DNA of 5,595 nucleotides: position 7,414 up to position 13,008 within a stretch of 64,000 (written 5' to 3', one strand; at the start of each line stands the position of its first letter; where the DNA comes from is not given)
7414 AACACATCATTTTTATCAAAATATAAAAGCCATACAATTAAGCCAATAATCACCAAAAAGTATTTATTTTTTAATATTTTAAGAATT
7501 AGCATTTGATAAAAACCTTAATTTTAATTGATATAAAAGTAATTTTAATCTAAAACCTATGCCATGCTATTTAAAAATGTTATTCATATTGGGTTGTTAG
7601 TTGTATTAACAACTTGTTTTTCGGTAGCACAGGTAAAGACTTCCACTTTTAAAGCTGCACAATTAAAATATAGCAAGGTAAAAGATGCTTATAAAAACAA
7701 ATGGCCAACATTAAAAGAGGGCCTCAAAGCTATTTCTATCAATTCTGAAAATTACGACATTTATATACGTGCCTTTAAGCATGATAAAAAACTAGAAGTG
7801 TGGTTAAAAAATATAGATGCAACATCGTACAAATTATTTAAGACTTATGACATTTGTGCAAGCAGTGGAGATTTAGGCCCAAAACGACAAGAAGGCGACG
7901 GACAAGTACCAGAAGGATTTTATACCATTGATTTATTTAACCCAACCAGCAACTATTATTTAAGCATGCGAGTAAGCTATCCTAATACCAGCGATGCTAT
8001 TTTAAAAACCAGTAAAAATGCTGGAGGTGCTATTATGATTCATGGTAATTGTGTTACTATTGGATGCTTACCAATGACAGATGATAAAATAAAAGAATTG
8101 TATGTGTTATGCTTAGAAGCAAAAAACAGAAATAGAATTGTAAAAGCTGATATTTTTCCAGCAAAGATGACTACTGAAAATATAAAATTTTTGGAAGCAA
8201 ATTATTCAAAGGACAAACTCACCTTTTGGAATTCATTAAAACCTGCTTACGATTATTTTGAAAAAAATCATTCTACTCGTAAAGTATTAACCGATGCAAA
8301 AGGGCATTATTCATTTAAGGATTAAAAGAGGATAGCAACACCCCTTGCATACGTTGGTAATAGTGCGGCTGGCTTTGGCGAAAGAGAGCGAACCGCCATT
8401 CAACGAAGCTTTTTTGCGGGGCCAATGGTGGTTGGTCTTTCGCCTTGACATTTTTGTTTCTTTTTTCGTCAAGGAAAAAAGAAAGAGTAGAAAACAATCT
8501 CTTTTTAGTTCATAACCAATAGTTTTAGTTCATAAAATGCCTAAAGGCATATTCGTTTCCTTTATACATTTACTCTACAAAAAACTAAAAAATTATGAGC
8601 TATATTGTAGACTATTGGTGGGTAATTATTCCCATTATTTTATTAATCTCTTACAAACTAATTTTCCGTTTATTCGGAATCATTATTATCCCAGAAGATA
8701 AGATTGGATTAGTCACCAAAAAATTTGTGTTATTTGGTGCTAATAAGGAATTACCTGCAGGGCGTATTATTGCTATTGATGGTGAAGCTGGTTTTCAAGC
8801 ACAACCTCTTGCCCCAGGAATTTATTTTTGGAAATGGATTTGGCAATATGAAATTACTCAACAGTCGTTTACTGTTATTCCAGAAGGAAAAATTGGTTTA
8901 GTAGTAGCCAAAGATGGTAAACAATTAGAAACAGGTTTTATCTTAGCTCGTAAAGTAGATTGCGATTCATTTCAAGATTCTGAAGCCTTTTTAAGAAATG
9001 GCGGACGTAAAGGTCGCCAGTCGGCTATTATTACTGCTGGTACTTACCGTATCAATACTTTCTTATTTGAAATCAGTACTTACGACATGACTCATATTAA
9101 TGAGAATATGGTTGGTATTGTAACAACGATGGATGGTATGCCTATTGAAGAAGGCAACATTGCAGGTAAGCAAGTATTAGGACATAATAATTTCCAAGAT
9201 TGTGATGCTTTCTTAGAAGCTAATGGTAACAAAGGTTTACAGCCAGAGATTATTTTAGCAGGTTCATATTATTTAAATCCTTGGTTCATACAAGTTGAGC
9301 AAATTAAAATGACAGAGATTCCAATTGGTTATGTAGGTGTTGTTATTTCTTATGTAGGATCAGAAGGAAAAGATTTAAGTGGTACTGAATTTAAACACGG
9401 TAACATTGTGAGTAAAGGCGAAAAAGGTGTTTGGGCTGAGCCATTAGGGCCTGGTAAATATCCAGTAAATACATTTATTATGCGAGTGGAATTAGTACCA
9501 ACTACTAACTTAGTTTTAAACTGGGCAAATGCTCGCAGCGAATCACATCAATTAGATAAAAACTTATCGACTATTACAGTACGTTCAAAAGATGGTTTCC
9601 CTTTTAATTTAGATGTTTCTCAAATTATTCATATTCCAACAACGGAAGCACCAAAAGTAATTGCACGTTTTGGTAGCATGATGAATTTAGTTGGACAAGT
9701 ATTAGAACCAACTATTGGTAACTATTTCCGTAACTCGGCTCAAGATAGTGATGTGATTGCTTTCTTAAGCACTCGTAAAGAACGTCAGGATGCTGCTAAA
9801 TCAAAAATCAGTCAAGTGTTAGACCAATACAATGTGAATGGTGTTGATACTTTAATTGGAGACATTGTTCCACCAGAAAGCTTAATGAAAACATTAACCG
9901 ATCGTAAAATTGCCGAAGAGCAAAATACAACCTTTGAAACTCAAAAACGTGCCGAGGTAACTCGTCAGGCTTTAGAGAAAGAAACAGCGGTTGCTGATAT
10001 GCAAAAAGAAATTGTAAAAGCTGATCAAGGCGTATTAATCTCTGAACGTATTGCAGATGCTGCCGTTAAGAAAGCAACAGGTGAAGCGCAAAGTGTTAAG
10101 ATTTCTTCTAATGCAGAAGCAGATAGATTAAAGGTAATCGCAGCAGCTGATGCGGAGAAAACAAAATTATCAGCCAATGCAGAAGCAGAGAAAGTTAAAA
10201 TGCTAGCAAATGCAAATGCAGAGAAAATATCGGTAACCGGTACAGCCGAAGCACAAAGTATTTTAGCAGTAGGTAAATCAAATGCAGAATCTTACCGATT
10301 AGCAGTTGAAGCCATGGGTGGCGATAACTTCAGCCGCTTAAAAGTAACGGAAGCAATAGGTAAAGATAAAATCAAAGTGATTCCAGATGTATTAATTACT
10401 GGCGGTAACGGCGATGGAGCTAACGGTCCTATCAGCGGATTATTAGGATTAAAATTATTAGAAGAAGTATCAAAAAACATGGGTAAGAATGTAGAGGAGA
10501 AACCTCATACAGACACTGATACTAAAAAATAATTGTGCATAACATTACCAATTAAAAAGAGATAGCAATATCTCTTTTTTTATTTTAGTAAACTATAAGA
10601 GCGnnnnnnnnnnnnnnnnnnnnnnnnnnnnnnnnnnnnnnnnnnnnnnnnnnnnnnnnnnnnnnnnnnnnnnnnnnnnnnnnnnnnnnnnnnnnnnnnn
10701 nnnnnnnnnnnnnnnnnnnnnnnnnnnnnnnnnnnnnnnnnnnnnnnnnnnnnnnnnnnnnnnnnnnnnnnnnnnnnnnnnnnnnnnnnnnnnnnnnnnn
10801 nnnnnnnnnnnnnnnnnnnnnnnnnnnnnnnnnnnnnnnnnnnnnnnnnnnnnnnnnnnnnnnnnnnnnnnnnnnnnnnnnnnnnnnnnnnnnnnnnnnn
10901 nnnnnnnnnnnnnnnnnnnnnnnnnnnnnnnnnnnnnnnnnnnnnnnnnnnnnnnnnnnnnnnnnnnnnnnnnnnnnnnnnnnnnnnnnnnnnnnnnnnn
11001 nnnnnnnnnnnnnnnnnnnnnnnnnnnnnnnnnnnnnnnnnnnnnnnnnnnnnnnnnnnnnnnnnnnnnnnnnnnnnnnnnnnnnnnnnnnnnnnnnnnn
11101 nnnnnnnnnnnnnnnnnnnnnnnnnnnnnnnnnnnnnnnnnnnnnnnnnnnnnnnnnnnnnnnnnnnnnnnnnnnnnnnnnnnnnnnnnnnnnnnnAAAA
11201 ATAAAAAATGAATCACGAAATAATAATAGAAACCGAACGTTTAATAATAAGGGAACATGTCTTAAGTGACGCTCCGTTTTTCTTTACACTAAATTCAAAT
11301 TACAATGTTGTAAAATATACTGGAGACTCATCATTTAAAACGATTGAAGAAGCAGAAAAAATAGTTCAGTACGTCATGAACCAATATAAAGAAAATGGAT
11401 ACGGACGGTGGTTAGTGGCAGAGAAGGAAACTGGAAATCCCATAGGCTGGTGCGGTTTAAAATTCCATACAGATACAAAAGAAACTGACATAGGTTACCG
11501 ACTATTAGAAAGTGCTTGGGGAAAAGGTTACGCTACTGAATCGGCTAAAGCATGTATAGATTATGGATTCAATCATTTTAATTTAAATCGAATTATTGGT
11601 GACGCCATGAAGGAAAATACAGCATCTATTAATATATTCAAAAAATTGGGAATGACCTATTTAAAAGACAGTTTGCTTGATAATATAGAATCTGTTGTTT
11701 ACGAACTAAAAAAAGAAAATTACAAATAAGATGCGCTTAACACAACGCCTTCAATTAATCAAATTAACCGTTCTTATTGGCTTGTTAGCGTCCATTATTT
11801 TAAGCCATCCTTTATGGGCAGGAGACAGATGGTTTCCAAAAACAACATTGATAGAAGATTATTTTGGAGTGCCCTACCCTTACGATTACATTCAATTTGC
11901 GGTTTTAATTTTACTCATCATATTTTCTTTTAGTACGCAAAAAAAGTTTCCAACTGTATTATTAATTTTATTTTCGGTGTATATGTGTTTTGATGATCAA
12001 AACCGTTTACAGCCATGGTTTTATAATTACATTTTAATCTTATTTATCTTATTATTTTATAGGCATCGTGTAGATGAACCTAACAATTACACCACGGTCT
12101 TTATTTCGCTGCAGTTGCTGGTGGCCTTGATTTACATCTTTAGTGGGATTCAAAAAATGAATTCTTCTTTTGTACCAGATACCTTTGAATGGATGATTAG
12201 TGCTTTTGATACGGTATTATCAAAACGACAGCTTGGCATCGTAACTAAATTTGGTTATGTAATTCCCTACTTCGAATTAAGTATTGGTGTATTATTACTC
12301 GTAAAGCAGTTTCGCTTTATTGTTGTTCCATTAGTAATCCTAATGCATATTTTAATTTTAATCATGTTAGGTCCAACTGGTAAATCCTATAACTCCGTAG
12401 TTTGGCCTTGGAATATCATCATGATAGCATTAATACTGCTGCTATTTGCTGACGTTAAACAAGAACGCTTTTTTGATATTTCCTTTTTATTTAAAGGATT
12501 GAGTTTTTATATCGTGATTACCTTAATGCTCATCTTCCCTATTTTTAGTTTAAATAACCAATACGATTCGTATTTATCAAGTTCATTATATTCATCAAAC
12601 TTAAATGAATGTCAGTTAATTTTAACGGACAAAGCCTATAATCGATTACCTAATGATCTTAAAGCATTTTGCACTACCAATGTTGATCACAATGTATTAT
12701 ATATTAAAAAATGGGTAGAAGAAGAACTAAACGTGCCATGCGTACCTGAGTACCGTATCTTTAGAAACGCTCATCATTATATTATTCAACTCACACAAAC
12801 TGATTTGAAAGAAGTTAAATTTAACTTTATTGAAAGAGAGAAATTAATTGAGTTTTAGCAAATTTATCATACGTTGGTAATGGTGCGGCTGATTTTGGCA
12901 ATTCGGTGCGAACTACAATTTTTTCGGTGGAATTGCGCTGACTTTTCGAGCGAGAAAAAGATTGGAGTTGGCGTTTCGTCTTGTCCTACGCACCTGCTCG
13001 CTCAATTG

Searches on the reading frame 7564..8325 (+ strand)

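Call 49: search_protein_families(library=pfam, proteins=[window:7564-8325:+], max_evalue=0.001)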
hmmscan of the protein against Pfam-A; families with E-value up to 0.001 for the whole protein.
window:7564-8325:+ (253 aa): 1 family
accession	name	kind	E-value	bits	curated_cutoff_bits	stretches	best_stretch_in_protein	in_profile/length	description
PF03734.19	YkuD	-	2.3e-07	31.9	23.4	1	89-184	26-139/146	L,D-transpeptidase catalytic domain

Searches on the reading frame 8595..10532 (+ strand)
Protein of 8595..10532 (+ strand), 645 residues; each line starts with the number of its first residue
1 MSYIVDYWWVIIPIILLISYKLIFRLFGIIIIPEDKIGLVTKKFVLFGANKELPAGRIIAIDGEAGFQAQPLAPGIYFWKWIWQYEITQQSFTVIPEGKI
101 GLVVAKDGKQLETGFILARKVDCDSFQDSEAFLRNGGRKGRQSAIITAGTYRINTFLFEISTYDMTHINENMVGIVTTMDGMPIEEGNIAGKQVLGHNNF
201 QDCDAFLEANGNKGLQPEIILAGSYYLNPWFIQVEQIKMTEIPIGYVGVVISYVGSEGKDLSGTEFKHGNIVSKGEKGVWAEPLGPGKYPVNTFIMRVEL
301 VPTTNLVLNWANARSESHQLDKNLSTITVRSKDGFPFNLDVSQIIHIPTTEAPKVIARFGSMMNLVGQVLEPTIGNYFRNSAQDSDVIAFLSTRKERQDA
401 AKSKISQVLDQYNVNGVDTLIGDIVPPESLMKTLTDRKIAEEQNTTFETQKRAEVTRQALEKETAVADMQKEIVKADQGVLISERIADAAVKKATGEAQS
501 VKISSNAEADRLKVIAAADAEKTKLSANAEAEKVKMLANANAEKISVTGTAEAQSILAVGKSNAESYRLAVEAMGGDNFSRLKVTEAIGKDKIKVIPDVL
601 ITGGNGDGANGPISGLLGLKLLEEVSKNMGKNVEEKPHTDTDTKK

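Call 49: search_protein_families(library=pfam, proteins=[window:8595-10532:+], max_evalue=0.001)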
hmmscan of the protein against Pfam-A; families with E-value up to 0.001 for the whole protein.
window:8595-10532:+ (645 aa): 1 family
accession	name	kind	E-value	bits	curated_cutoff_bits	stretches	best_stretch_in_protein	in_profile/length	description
PF01145.31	Band_7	-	5.5e-26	92.1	23.6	1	241-454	2-168/176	SPFH domain / Band 7 family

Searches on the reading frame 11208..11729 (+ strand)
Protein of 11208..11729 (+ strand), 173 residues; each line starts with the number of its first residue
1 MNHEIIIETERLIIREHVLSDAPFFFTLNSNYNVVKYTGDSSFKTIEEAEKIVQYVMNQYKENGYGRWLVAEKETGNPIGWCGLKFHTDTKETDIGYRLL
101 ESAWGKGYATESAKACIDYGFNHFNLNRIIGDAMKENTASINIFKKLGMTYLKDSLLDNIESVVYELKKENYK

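Call 49: search_protein_families(library=pfam, proteins=[window:11208-11729:+], max_evalue=0.001)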
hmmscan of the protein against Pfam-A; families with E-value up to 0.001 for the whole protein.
window:11208-11729:+ (173 aa): 3 families
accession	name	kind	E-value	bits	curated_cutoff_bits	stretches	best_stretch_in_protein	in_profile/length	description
PF13302.13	Acetyltransf_3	-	1.2e-32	113.9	25.4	1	11-150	1-138/138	Acetyltransferase (GNAT) domain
PF00583.31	Acetyltransf_1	-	1.5e-12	48.3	20.7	1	57-149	24-116/116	Acetyltransferase (GNAT) family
PF13420.13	Acetyltransf_4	-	4.8e-05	23.9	24.3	1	34-153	21-138/155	Acetyltransferase (GNAT) domain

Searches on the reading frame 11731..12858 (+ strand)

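Call 49: search_protein_families(library=pfam, proteins=[window:11731-12858:+], max_evalue=0.001)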
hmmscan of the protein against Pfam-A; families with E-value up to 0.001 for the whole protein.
window:11731-12858:+ (375 aa): 1 family
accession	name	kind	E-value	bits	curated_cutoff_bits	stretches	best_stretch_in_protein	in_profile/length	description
PF07291.16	MauE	-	2.8e-05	24.9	27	1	124-213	5-87/128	Methylamine utilisation protein MauE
